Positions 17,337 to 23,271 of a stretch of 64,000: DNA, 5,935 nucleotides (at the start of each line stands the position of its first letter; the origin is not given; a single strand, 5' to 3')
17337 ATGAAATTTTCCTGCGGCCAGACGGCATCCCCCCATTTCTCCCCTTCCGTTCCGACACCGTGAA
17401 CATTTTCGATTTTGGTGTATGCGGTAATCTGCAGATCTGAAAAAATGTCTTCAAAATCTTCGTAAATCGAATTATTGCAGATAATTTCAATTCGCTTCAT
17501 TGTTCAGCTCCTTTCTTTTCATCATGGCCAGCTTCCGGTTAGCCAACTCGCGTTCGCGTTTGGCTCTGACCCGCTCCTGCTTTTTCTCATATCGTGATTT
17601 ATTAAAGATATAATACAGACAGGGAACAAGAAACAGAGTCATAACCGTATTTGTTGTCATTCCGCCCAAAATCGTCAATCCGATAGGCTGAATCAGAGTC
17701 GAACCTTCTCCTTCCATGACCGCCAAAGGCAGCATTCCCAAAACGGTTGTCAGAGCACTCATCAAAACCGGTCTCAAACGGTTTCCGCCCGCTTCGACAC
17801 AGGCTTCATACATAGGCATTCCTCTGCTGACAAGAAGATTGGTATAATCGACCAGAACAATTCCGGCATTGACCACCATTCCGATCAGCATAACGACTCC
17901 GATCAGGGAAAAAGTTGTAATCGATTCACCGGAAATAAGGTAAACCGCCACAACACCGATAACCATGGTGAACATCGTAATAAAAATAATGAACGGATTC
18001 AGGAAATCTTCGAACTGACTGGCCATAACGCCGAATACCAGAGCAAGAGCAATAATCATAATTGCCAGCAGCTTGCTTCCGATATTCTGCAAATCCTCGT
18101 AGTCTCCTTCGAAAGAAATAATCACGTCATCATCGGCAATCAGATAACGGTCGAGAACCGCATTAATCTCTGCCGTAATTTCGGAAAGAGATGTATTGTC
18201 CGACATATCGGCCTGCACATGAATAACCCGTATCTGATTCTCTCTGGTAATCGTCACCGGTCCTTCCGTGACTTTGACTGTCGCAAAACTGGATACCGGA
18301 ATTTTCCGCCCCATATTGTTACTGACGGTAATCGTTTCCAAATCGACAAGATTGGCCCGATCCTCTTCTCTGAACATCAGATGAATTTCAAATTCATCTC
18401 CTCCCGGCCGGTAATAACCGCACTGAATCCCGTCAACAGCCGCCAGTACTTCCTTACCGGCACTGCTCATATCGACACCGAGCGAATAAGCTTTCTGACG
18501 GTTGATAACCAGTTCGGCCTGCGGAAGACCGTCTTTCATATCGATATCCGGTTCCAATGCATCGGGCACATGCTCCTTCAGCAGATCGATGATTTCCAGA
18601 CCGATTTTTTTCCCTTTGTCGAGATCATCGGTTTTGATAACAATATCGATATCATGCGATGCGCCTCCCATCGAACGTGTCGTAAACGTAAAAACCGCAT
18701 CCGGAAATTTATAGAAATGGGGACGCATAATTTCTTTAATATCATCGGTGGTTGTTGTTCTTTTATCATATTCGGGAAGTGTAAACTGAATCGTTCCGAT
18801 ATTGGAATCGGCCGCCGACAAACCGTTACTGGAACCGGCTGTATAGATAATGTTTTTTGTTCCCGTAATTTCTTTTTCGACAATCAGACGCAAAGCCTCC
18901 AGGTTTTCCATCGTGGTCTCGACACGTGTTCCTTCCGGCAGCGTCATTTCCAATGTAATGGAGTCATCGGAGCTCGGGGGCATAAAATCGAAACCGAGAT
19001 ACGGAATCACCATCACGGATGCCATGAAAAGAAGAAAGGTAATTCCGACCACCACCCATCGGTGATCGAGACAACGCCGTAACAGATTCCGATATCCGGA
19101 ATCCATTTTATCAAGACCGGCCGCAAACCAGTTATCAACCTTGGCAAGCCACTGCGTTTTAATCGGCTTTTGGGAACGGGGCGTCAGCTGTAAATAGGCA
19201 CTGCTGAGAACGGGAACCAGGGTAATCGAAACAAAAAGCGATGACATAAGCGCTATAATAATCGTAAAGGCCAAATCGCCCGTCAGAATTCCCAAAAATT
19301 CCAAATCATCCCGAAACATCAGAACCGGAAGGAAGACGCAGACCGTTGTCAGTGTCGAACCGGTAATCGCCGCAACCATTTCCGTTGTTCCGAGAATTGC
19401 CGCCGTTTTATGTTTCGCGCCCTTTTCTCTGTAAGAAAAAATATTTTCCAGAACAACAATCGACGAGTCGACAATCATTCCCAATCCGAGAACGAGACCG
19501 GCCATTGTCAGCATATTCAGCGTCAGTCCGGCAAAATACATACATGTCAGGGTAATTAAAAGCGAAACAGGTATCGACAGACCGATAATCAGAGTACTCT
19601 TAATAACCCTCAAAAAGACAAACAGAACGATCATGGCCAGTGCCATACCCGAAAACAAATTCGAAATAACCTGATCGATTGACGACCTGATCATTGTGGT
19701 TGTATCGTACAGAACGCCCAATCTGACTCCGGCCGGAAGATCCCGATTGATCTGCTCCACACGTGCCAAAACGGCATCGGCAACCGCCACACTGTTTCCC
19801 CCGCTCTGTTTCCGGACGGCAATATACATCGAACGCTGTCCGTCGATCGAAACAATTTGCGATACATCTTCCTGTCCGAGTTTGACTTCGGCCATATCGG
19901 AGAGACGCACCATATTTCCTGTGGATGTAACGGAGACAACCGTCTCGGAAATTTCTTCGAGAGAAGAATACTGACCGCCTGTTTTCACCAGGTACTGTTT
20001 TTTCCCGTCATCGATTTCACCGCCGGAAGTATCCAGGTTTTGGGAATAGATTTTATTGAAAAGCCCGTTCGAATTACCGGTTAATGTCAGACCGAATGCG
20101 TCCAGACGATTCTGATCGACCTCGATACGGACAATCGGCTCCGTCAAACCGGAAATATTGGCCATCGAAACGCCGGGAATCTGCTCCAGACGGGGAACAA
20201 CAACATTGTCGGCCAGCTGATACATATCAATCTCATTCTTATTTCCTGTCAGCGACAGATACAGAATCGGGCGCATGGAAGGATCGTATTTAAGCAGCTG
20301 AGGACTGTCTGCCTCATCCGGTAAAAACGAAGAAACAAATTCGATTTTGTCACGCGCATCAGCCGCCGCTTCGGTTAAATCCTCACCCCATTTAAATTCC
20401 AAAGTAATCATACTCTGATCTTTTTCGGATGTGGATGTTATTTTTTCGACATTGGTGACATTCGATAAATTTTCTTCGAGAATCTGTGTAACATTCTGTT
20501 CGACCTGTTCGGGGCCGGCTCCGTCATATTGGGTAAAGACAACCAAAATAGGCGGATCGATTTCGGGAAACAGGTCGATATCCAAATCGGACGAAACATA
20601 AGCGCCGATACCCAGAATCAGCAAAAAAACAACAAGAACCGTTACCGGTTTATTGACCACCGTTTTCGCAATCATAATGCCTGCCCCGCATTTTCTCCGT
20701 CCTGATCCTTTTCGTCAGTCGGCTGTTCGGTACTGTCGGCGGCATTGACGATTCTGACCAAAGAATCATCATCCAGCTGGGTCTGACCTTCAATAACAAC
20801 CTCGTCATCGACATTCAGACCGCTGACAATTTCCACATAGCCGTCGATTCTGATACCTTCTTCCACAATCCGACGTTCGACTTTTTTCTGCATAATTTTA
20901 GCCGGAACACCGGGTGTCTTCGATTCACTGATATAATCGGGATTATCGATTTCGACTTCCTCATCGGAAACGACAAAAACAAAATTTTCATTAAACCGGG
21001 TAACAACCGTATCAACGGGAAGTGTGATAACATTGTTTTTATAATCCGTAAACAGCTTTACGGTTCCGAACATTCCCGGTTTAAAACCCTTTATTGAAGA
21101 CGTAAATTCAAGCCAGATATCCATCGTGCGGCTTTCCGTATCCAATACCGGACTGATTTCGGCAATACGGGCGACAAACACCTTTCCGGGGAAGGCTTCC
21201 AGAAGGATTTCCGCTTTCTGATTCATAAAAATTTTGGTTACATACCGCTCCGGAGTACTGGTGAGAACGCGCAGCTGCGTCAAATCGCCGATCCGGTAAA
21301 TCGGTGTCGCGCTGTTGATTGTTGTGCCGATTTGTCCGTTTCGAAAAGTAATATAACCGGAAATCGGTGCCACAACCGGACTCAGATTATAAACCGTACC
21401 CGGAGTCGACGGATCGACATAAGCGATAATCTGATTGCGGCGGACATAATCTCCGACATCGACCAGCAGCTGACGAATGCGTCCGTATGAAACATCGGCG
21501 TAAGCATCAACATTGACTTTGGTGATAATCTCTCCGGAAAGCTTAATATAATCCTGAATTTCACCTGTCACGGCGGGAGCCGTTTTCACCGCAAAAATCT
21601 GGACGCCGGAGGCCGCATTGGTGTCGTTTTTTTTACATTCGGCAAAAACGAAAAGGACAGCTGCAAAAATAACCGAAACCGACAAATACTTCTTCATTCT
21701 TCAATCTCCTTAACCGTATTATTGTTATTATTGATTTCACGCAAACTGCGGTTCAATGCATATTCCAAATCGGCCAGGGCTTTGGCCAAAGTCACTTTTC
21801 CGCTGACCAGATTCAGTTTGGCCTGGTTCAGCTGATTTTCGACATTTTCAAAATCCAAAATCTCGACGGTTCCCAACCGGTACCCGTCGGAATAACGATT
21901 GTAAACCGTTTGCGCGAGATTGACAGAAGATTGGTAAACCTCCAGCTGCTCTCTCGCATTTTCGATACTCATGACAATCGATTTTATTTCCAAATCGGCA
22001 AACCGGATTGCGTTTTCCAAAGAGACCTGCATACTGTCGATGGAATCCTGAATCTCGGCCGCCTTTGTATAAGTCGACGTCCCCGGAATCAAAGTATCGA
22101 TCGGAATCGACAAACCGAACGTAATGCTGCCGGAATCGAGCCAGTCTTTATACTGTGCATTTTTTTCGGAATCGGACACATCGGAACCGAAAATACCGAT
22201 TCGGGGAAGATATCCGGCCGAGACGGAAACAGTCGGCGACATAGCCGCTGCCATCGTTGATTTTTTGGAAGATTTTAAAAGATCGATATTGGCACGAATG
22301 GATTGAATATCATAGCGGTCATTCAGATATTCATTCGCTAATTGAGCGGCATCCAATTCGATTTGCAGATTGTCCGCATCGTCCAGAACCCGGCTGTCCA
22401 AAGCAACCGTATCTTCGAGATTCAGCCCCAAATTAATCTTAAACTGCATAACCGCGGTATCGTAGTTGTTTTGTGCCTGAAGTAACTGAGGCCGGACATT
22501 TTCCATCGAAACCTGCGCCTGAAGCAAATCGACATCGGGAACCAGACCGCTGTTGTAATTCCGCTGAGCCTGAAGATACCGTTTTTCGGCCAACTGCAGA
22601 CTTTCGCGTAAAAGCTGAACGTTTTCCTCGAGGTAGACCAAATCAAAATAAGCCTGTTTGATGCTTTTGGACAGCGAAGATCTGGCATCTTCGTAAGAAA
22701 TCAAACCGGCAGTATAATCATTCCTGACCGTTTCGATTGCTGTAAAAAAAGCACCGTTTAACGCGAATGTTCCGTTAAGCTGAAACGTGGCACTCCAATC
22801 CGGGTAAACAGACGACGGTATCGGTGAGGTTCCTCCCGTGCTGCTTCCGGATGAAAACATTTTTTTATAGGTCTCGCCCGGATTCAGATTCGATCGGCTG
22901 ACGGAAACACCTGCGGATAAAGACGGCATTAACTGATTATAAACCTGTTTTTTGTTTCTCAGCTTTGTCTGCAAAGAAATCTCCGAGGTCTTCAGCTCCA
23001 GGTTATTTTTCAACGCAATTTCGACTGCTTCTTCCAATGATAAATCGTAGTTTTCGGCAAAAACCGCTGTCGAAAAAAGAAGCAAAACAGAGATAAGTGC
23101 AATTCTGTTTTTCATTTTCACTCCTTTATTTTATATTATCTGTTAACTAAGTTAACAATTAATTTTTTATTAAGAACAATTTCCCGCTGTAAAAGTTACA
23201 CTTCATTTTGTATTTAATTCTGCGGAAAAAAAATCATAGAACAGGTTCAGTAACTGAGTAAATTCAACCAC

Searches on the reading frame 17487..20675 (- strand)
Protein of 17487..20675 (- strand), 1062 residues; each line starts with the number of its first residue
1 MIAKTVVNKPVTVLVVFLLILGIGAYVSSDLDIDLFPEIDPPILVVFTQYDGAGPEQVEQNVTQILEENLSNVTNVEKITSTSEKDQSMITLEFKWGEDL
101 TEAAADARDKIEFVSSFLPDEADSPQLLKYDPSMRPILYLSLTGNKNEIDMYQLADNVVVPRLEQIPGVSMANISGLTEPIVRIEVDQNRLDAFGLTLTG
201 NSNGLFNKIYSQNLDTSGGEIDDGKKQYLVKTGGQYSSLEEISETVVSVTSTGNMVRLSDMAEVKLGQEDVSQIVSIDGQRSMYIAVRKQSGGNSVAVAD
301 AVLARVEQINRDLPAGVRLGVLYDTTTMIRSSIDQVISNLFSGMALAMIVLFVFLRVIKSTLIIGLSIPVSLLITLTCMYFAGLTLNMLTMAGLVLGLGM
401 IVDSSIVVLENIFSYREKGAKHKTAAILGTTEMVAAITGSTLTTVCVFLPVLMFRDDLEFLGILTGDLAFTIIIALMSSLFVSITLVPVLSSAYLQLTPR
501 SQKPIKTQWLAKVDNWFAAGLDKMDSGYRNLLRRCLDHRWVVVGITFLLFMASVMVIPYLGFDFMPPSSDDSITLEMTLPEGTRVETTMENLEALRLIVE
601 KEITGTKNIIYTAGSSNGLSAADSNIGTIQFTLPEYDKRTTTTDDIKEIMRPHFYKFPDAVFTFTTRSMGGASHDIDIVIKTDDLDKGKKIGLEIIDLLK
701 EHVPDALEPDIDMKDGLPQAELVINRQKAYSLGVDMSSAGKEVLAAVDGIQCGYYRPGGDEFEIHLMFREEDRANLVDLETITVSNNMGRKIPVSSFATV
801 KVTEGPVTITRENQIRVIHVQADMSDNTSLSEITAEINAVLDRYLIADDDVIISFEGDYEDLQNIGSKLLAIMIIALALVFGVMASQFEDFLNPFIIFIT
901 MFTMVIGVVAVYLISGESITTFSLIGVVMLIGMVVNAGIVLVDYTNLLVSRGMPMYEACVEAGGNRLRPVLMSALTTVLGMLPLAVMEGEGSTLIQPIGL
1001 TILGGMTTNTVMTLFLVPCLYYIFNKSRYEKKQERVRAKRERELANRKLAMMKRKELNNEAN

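Call 28: search_protein_families(library=pfam, proteins=[window:17487-20675:-], max_evalue=0.00001)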
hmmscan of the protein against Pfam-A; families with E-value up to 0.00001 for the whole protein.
window:17487-20675:- (1062 aa): 1 family
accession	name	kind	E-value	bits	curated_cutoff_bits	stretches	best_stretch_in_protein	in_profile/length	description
PF00873.25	ACR_tran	-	2.7e-230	767.4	28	1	2-1024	1-1020/1021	AcrB/AcrD/AcrF family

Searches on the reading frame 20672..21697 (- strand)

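Call 28: search_protein_families(library=pfam, proteins=[window:20672-21697:-], max_evalue=0.00001)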
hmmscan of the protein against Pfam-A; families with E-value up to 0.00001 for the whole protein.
window:20672-21697:- (341 aa): 2 families
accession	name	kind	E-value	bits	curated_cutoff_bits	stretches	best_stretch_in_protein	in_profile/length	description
PF16576.10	HlyD_D23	-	3.4e-21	76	30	1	100-210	103-213/214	Barrel-sandwich domain of CusB or HlyD membrane-fusion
PF13437.12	HlyD_3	-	2.6e-10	41.4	22.2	1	108-193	2-88/106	HlyD family secretion protein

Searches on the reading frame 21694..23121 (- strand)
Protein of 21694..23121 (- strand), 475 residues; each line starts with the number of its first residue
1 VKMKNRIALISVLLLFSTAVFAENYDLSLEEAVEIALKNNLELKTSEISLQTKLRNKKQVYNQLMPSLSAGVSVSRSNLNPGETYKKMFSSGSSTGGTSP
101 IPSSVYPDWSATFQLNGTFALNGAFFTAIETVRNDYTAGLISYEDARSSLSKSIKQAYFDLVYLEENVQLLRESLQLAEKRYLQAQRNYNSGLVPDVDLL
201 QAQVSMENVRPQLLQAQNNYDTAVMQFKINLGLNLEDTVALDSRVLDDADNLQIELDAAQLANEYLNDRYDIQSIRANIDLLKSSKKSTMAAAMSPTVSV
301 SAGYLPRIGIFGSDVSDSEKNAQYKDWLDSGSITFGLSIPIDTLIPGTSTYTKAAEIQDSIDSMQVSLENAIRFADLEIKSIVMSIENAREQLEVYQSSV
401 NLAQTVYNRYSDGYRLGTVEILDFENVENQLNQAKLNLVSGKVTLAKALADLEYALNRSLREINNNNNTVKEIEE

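Call 28: search_protein_families(library=pfam, proteins=[window:21694-23121:-], max_evalue=0.00001)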
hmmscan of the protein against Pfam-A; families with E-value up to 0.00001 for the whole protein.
window:21694-23121:- (475 aa): 1 family
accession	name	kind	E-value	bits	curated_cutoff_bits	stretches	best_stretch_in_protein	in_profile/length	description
PF02321.23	OEP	-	6.3e-47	160.2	22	2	29-229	1-184/187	Outer membrane efflux protein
